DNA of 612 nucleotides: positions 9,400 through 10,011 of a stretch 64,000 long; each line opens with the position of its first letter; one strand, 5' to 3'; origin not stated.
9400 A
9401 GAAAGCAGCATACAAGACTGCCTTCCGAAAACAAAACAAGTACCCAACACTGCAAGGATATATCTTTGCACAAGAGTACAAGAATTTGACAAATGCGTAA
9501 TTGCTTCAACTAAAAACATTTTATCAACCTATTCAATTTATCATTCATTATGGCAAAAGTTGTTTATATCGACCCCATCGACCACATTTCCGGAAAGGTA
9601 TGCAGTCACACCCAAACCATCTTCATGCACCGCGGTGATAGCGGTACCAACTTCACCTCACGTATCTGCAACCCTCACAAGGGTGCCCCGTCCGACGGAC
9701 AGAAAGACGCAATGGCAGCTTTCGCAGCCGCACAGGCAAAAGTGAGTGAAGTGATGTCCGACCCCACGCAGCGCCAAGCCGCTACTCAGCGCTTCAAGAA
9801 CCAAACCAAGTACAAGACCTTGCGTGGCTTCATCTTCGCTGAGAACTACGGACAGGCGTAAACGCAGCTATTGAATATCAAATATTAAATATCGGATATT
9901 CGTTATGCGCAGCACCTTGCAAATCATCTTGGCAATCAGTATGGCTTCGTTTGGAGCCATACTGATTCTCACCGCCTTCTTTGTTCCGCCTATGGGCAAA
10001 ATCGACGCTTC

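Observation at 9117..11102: Five-gene plus-strand operon resembling a phage lysis cassette embedded in the glycan locus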

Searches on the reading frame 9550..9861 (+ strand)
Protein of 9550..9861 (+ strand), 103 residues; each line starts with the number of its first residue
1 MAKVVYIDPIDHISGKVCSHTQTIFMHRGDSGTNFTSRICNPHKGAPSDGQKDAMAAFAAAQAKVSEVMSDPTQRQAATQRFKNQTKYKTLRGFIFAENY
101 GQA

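Call 3: search_protein_families(library=pfam, proteins=[window:9550-9861:+], max_evalue=1)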
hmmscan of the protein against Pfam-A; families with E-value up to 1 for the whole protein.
window:9550-9861:+ (103 aa): 0 families

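Call 4: search_protein_families(library=phrogs, proteins=[window:9550-9861:+], max_evalue=1)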
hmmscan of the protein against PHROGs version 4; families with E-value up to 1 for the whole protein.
window:9550-9861:+ (103 aa): 2 families
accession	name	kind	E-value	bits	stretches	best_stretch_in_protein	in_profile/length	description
phrog_22543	-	unknown function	0.056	14.9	1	11-53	60-102/105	-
phrog_34162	-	unknown function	0.22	12.8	1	55-89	27-60/94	-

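Call 5: search_protein_families(library=ncbifam, proteins=[window:9550-9861:+], max_evalue=1)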
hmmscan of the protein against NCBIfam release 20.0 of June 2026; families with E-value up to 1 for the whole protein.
window:9550-9861:+ (103 aa): 0 families

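Call 17: find_homologous_proteins(query=window:9550-9861:+)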
Query window:9550-9861:+ (103 aa): 19 proteins with E <= 0.001 among 19 candidates.
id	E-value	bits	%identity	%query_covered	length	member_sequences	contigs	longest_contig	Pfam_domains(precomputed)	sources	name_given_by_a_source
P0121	5.4e-57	207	91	100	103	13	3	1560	-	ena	-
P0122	2.5e-56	205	91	100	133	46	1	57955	-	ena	-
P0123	2.4e-53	196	86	100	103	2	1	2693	-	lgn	-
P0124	1.6e-47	177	80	100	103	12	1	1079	-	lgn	-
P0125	1.7e-45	171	75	99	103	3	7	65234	-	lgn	-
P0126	3.2e-44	167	74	99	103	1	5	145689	-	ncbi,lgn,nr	ncbi:MAG: hypothetical protein NC038_03445 [Paludibacter sp.]|nr:hypothetical protein [Bacteroidales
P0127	2.5e-42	161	96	76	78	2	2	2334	-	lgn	-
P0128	5.3e-37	143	87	76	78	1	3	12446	-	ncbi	-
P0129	2.8e-36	141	61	99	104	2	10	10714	-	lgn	-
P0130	3.6e-34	134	61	98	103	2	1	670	-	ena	-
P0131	5.5e-33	131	58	100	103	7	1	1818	-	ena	-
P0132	1.6e-32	129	58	97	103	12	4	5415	-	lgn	-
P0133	4.7e-17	80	44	99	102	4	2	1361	-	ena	-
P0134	1.3e-14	72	43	100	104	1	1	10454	-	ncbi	-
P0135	1.6e-13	68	40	97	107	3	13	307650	-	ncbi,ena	-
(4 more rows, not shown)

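Call 24: search_dna_similar(query=window:9550-9858:+, collection=phages, mode=protein, max_evalue=1, max_rows=20)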
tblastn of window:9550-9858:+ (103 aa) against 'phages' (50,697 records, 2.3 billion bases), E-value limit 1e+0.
No match.

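Call 28: search_protein_representatives(alignment_id=A1)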
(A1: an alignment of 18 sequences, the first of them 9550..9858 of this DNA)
Query: 18 sequences, 103 profile positions. Proteins with E-value up to 0.001 (for the whole library): 675; up to 1e-10: 218; up to 1e-30: 4. The best 150 are listed.
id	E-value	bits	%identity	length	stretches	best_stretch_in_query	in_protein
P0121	3.0e-45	168.9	-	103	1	1-102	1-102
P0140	5.7e-36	139.1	-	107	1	1-102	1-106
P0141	1.0e-35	138.4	-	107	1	1-102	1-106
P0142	4.2e-35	136.4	-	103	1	1-102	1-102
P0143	3.7e-28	114.0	-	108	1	1-102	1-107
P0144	8.3e-28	112.9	-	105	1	1-102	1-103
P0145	1.2e-27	112.4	-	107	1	1-99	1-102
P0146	3.9e-27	110.8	-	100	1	1-102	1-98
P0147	1.5e-25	105.7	-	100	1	1-101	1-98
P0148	1.8e-25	105.4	-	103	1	1-102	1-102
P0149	3.0e-25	104.7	-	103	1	1-102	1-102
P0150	3.1e-25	104.7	-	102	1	1-101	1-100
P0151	6.2e-25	103.7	-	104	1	1-102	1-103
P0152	2.7e-24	101.6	-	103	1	1-102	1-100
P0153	5.5e-24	100.6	-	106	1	1-102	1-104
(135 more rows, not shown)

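Call 41: find_related_loci(query=A1, collection=genome_contigs, flank=8000)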
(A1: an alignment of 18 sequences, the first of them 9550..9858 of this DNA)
Query A1 (103 aa) in genome_contigs; peptide patterns used: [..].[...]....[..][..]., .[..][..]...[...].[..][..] (x = any residue, [..] = any of these).
79 stretches matched a pattern; 58 encode a relative of the query (tblastn E <= 1e-3); 58 distinct loci.
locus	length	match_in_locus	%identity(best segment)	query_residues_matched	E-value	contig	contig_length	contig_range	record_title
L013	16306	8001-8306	74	1-102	1e-50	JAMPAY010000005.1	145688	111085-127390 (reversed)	MAG: Paludibacter sp. isolate NALB_7813_3 Scaffold_#5__SCF_005___145688_bp, whole genome shotgun sequence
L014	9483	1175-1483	60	1-103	4e-40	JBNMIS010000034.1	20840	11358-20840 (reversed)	MAG: Bacteroidales bacterium isolate CM_BacRF1220.90 k141_1106327_length_20840_cov_73.7331, whole genome shotgun sequenc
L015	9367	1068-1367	57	1-100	8e-39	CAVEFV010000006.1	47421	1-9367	Firmicutes bacterium CAG:95 isolate H07647-L1_cleanbin_000015 genome assembly, contig: Spades_H07647-L1_contig_374, whol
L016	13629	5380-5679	57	1-100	3e-38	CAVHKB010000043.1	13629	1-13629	Prevotella sp. P5-108 isolate H07653-L1_cleanbin_000021 genome assembly, contig: Spades_H07653-L1_contig_2326, whole gen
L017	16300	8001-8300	56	1-100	6e-38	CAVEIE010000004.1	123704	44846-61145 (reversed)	Bacteroidaceae bacterium isolate G02652-L1_cleanbin_000017 genome assembly, contig: Spades_G02652-L1_contig_48, whole ge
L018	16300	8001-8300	37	1-102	2e-21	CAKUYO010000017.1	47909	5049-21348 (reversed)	MAG: uncultured Bacteroidales bacterium isolate REFINED_METABAT215_TOP10_CONTIGS_1500_ASSEMBLY_K77_MERGED__Hadza_MoBio_h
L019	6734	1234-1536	40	1-102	6e-21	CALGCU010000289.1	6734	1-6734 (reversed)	MAG TPA_asm: uncultured Bacteroidales bacterium isolate SRR6425794_bin.111_CONCOCT_v1.1_MAG genome assembly, contig: ERZ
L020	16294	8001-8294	43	1-102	9e-21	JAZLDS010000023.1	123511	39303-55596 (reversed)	MAG: Paludibacteraceae bacterium isolate T1900045028_TC20190021.MAGScoT_cleanbin_000035 SGB_4442_k141_2574690, whole gen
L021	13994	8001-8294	38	1-100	1e-20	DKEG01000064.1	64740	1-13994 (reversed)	MAG TPA_asm: Bacteroidales bacterium UBA6828 UBA6828_contig_84, whole genome shotgun sequence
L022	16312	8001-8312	40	1-100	2e-20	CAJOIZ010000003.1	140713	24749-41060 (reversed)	Paludibacteraceae bacterium isolate Red_deer_4_mag_9 genome assembly, contig: scaffold_162, whole genome shotgun sequenc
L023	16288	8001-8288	40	1-100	6e-20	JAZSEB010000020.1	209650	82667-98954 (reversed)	MAG: Paludibacteraceae bacterium isolate T1900044594_TS20190060.MAGScoT_cleanbin_000003 SGB_644_k141_1061873, whole geno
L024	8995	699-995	42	1-101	7e-20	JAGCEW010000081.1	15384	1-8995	MAG: Paludibacteraceae bacterium isolate RGIG9728 Yak_Omasum-3__c993619, whole genome shotgun sequence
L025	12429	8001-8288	36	1-100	2e-19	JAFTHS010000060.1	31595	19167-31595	MAG: Paludibacteraceae bacterium isolate RGIG3829 Roe_deer_Cecum-1__c2688, whole genome shotgun sequence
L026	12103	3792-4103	39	1-100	2e-19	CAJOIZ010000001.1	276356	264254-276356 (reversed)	Paludibacteraceae bacterium isolate Red_deer_4_mag_9 genome assembly, contig: scaffold_56, whole genome shotgun sequence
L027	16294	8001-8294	40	1-102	2e-19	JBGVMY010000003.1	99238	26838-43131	MAG: Paludibacteraceae bacterium isolate fecal_MAG_247 fecal_MAG_247_contig_0003, whole genome shotgun sequence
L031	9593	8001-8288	37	1-100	4e-17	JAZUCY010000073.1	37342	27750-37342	MAG: Paludibacteraceae bacterium isolate T1900045312_YK20190001.MAGScoT_cleanbin_000016 SGB_6232_k141_1636971, whole gen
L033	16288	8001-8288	37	1-100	5e-17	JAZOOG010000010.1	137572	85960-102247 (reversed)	MAG: Paludibacteraceae bacterium isolate T1900045632_YK20190326.MAGScoT_cleanbin_000008 SGB_8064_k141_2342405, whole gen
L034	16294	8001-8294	36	1-98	1e-15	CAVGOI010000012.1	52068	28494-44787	Mycobacteriaceae bacterium isolate H07670-L1_cleanbin_000012 genome assembly, contig: Spades_H07670-L1_contig_267, whole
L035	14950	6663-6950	35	1-100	2e-15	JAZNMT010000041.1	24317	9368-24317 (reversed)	MAG: Paludibacteraceae bacterium isolate T1900044660_TS20190126.MAGScoT_cleanbin_000063 SGB_1512_k141_219437, whole geno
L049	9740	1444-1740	30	1-100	4e-13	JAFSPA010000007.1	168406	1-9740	MAG: Paludibacteraceae bacterium isolate RGIG3343 Goat_Reticulum-6__c909, whole genome shotgun sequence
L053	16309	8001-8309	32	1-102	3e-12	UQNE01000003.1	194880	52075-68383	uncultured Bacteroidales bacterium isolate UMGS451 genome assembly, contig: NODE_10_length_194880_cov_32.162053, whole g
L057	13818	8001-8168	46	47-102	4e-11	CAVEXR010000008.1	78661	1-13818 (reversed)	Azospirillum sp. CAG:239 isolate H07615-L1_cleanbin_000002 genome assembly, contig: Spades_H07615-L1_contig_106, whole g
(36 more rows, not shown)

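Call 44: predict_structure(alignment_id=A3)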
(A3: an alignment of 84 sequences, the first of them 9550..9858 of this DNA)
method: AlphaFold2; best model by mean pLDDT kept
length: 103 residues; sequences in the alignment: 84
mean_pLDDT: 90.0   pTM: 0.66
mean pLDDT of the five models: 90.0, 89.8, 88.5, 85.1, 84.9
residues with pLDDT >= 90: 68; 70-90: 31; 50-70: 4; < 50: 0
segments of 3 or more residues with pLDDT < 50: none
pLDDT, mean of each block of 10 residues (from residue 1): 83 90 89 88 90 93 95 96 92 92 64
secondary structure, 60 per line:
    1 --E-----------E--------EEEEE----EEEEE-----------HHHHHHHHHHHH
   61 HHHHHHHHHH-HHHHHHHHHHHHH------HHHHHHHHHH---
elements in order: E24-28 E33-37 H49-70 H72-84 H91-100

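Call 46: search_protein_families(library=pfam, proteins=[L023:8896-10554:+, L033:8969-10930:+, L035:7450-9972:+, L049:1908-3887:+, L053:9356-11248:+, L057:9154-11283:+, L027:8778-10070:+, L020:8774-9208:+, L034:8924-9394:+, L031:9072-9578:+], max_evalue=0.001)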
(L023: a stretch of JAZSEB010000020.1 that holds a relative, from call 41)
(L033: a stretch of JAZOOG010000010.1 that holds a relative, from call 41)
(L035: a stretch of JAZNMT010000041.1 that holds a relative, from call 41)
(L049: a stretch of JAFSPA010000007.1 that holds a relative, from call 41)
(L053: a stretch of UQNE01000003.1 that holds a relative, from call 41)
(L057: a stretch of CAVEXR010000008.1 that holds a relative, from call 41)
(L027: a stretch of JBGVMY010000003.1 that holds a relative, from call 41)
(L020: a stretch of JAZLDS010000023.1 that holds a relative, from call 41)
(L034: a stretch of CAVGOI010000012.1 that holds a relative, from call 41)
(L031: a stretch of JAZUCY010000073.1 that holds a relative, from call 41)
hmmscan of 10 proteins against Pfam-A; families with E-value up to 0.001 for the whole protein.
L023:8896-10554:+ (552 aa): 1 family
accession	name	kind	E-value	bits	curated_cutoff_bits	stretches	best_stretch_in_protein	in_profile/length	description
PF00365.25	PFK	-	4.2e-38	131.8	30.9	1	72-314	1-225/277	Phosphofructokinase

L033:8969-10930:+ (653 aa): 4 families
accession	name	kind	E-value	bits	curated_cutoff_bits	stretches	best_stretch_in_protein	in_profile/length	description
PF00587.30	tRNA-synt_2b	-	1.4e-49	169.1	29.3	1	332-542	6-178/179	tRNA synthetase class II core domain (G, H, P, S and T)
PF03129.25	HGTP_anticodon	-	5e-24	84.7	21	1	555-643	1-92/94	Anticodon binding domain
PF07973.19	tRNA_SAD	-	7.6e-11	42.2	24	1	176-225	1-44/44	Threonyl and Alanyl tRNA synthetase second additional domain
PF02824.27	TGS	-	6.4e-09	36.2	22.2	1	2-66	1-59/60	TGS domain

L035:7450-9972:+ (840 aa): 5 families
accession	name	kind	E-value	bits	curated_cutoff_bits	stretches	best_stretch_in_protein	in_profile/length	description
PF03483.22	B3_4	-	6.3e-68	228.2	29.3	1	228-400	2-174/174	B3/4 domain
PF17759.6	tRNA_synthFbeta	-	2.3e-44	151.8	22.4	1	519-729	20-214/214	Phenylalanyl tRNA synthetase beta chain CLM domain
PF03147.19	FDX-ACB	-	3.7e-30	104.6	31.1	1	747-840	1-94/94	Ferredoxin-fold anticodon binding domain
PF03484.21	B5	-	7.2e-24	84.2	28.6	1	430-496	1-67/67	tRNA synthetase B5 domain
PF01588.26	tRNA_bind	-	5.1e-18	65.4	27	1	48-152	1-95/96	Putative tRNA binding domain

L049:1908-3887:+ (659 aa): 3 families
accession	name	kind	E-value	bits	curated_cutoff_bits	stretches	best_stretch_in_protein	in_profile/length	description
PF13292.11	DXP_synthase_N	-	1.1e-98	330.3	21.2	1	6-296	1-274/274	1-deoxy-D-xylulose-5-phosphate synthase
PF02779.29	Transket_pyr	-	1e-45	156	27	1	351-509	4-170/174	Transketolase, pyrimidine binding domain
PF02780.25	Transketolase_C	-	7.5e-19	68.3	25.9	1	526-648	1-123/124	Transketolase, C-terminal domain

L053:9356-11248:+ (630 aa): 5 families
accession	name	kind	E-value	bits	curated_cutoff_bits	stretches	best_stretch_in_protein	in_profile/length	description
PF13292.11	DXP_synthase_N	-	1.2e-104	349.9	21.2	1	6-283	1-274/274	1-deoxy-D-xylulose-5-phosphate synthase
PF02779.29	Transket_pyr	-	8e-38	130.2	27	1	322-479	5-170/174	Transketolase, pyrimidine binding domain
PF02780.25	Transketolase_C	-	5e-21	75.3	25.9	1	494-610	1-124/124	Transketolase, C-terminal domain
PF02775.26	TPP_enzyme_C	-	0.00024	21.3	21.9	1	114-177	26-83/151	Thiamine pyrophosphate enzyme, C-terminal TPP binding domain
PF00676.26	E1_dh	-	0.00044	19.8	22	1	119-179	106-164/300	Dehydrogenase E1 component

L057:9154-11283:+ (709 aa): 0 families

L027:8778-10070:+ (430 aa): 2 families
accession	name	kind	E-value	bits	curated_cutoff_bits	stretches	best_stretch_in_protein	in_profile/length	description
PF07075.17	NamZ_N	-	3e-81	272.1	26.9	1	65-267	1-202/203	Exo-beta-N-acetylmuramidase NamZ, N-terminal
PF20732.2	NamZ_C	-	1.8e-40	139.6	25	1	272-429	2-152/152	Exo-beta-N-acetylmuramidase NamZ, C-terminal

L020:8774-9208:+ (144 aa): 2 families
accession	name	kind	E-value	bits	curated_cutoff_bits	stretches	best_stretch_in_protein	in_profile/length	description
PF11396.14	PepSY_like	-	3.6e-18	66.1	28.3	1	60-140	2-82/83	Putative beta-lactamase-inhibitor-like, PepSY-like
PF10049.14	DUF2283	-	0.00056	20.5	23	0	40-82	3-43/49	Protein of unknown function (DUF2283)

L034:8924-9394:+ (156 aa): 1 family
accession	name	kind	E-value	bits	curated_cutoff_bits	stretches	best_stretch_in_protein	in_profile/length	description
PF01510.30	Amidase_2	-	6.5e-17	62.5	26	1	2-127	3-129/131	N-acetylmuramoyl-L-alanine amidase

L031:9072-9578:+ (168 aa): 0 families

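Call 47: fold_search(model_id=the predicted structure, library=pdb)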
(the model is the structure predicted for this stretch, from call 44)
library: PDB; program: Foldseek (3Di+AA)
matches with E <= 10: 81; with E <= 0.001: 0
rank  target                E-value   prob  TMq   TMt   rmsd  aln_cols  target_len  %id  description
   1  4hn3_D                3.4e+00  0.08  0.22  0.08   8.1        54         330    9  The crystal structure of a sex pheromone precursor (lmo1757) from Listeria monocytogenes EGD-e (released 2012-10-31)
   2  2iml_B                3.4e+00  0.04  0.24  0.16  10.9        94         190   12  Crystal structure of a hypothetical protein from Archaeoglobus fulgidus binding riboflavin 5'-phosphate (released 2006-10-17)
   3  4pw1_A                3.4e+00  0.03  0.20  0.11  12.7       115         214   14  Crystal structure of a protein with unknown function (CLOLEP_02462) from Clostridium leptum DSM 753 at 2.10 A resoluti (released 2014-06-18)
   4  7nvr_X                3.6e+00  0.08  0.19  0.13   5.3        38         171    8  Human Mediator with RNA Polymerase II Pre-initiation complex (released 2021-05-05)
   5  7rmx                  3.9e+00  0.09  0.24  0.12   9.7        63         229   16  Structure of De Novo designed tunable symmetric protein pockets (released 2022-08-03)
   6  6a2i_A                3.9e+00  0.05  0.17  0.27   7.4        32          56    9  Architectural roles of Cren7 in folding crenarchaeal chromatin filament (released 2019-01-16)
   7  5wwc_B                4.1e+00  0.06  0.17  0.28   7.3        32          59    9  The crystal structure of Cren7 mutant L28M in complex with dsDNA (released 2017-04-26)
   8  2l66_MODEL_1_A        4.4e+00  0.06  0.20  0.33   7.0        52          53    8  The DNA-recognition fold of Sso7c4 suggests a new member of SpoVT-AbrB superfamily from archaea. (released 2011-09-07)
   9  4jx2_B                4.4e+00  0.03  0.18  0.06  15.7        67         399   13  Crystal structure of a putative secreted protein (lpg1979) from Legionella pneumophila subsp. pneumophila str. Philade (released 2013-05-08)
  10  4jx2_A                4.4e+00  0.03  0.18  0.06  14.8        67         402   13  Crystal structure of a putative secreted protein (lpg1979) from Legionella pneumophila subsp. pneumophila str. Philade (released 2013-05-08)
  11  7z3y_AAA              4.4e+00  0.03  0.14  0.07   9.8        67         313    7  Structure of the mouse 8-oxoguanine DNA Glycosylase mOGG1 in complex with ligand TH013545 (released 2023-03-22)
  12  7zg3_C                4.4e+00  0.02  0.16  0.07  11.5        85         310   10  Structure of the mouse 8-oxoguanine DNA Glycosylase mOGG1 in complex with ligand TH011228 (released 2023-08-16)
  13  6tmg_E                4.7e+00  0.03  0.17  0.14  23.3        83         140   19  Cryo-EM structure of Toxoplasma gondii mitochondrial ATP synthase dimer, membrane region model (released 2020-12-16)
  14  7pz1_BBB              4.7e+00  0.02  0.15  0.07   9.8        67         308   10  Structure of the mouse 8-oxoguanine DNA Glycosylase mOGG1 in complex with ligand TH8535 (released 2022-11-02)
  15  7sxb_MODEL_1_A        5.0e+00  0.10  0.18  0.21   6.0        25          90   20  NMR Solution Structure for Domain 3 of Heligmosomoides polygyrus protein Transforming Growth Factor Beta Mimic (released 2022-05-18)
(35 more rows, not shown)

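Call 48: search_protein_families(library=pfam, proteins=[L034:9309-9863:+, L057:9154-11283:+, L031:9072-9578:+, L018:9254-9829:+], max_evalue=0.01)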
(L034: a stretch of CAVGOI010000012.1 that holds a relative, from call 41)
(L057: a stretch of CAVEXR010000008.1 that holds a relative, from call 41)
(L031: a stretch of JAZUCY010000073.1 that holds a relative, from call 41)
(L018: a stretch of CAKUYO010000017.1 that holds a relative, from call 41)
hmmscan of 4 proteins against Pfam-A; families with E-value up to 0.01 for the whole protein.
L034:9309-9863:+ (184 aa): 0 families

L057:9154-11283:+ (709 aa): 0 families

L031:9072-9578:+ (168 aa): 0 families

L018:9254-9829:+ (191 aa): 0 families

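Call 58: find_related_loci(query=A1, collection=viral_contigs, flank=6000)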
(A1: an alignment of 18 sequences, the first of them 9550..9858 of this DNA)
Query A1 (103 aa) in viral_contigs; peptide patterns used: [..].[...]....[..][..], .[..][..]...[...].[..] (x = any residue, [..] = any of these).
32 stretches matched a pattern; 2 encode a relative of the query (tblastn E <= 1e-3); 2 distinct loci.
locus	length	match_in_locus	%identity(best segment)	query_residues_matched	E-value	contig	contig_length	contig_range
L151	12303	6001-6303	35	1-101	1e-18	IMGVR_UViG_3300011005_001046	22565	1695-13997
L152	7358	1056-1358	35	1-101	1e-18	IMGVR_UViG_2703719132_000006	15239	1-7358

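Call 67: search_protein_families(library=padloc, proteins=[window:9550-9861:+], max_evalue=1)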
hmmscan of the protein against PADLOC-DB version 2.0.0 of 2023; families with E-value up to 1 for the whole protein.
window:9550-9861:+ (103 aa): 0 families

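Call 75: search_protein_families(library=ncbifam, proteins=[L034:8924-9394:+, L034:9322-9723:+, L034:7977-8336:+, L034:8446-8781:+], max_evalue=0.01)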
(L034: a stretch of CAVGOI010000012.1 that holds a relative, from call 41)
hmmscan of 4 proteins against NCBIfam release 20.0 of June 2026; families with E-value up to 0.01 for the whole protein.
L034:8924-9394:+ (156 aa): 0 families

L034:9322-9723:+ (133 aa): 1 family
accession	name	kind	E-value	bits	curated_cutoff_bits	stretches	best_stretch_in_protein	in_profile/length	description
TIGR02345.1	chap_CCT_eta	equivalog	0.0031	15.9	669.2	1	26-91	439-503/523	T-complex protein 1 subunit eta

L034:7977-8336:+ (119 aa): 0 families

L034:8446-8781:+ (111 aa): 0 families

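Call 87: search_protein_families(library=pfam, alignment_id=A3, max_evalue=10)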
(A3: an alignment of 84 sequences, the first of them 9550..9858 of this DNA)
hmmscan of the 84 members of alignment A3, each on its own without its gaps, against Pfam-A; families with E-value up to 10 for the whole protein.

A. member 1, window:9550-9858:+ (103 aa): 0 families

B. families by the number of members that match (of 84 scanned): 60 families (the first 25 are shown)
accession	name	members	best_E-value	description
PF22169.1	AP205_coat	2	0.004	AP205 coat protein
PF00226.36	DnaJ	2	0.051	DnaJ domain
PF01297.22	ZnuA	1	0.0088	Zinc-uptake complex component A periplasmic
PF14613.12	HAM1_C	1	0.013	HAM1-like, C-terminal domain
PF20497.3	SWI-SNF_Ssr4_C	1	0.013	SWI/SNF and RSC complexes subunit Ssr4 C-terminal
PF07931.18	CPT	1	0.014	Chloramphenicol phosphotransferase-like protein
PF04560.25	RNA_pol_Rpb2_7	1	0.015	RNA polymerase Rpb2, domain 7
PF16959.10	Collectrin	1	0.021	Renal amino acid transporter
PF01468.23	GA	1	0.023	GA module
PF18742.7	DpnII-MboI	1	0.024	REase_DpnII-MboI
PF04614.17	Pex19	1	0.026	Pex19 protein family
PF18632.6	DUF5630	1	0.028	Family of unknown function (DUF5630)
PF00995.28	Sec1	1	0.03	Sec1 family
PF24168.1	PB4_spike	1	0.033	Straight fiber protein PB4 spike domain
PF18858.6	LPD39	1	0.033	Large polyvalent protein associated domain 39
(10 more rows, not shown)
